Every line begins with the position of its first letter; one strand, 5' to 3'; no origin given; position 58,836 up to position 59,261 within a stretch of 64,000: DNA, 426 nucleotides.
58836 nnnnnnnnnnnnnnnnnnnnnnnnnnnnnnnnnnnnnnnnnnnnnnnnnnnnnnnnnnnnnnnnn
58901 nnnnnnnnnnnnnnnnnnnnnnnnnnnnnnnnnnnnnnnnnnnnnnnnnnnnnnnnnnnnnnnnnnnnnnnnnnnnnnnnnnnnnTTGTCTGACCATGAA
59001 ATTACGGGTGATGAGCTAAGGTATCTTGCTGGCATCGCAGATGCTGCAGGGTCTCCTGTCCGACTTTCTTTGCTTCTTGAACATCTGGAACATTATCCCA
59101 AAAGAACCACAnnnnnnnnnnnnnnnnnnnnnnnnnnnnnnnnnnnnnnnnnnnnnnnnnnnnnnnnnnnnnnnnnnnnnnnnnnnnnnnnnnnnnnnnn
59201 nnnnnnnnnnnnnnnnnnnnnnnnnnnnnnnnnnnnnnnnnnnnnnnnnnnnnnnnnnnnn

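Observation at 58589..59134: An XRE-like HTH gene, with its own SD and terminators, has been inserted inside the conserved rpsL-rpsG-fusA (str) operon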

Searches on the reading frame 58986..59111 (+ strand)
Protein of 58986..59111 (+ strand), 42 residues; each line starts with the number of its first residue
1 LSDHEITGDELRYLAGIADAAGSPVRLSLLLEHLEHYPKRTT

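Call 89: search_solved_structures(query=A6, max_evalue=10, show_alignments=3)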
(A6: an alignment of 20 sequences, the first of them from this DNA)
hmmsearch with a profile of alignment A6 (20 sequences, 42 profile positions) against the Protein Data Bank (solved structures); distinct sequences matched with E-value up to 10: 1.
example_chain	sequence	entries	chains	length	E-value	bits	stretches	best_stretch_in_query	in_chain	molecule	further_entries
5eyl_A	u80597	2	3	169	0.41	13.7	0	23-36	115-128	DESIGNED ANKYRIN REPEAT PROTEIN (DARPIN) | TM-3 DARPIN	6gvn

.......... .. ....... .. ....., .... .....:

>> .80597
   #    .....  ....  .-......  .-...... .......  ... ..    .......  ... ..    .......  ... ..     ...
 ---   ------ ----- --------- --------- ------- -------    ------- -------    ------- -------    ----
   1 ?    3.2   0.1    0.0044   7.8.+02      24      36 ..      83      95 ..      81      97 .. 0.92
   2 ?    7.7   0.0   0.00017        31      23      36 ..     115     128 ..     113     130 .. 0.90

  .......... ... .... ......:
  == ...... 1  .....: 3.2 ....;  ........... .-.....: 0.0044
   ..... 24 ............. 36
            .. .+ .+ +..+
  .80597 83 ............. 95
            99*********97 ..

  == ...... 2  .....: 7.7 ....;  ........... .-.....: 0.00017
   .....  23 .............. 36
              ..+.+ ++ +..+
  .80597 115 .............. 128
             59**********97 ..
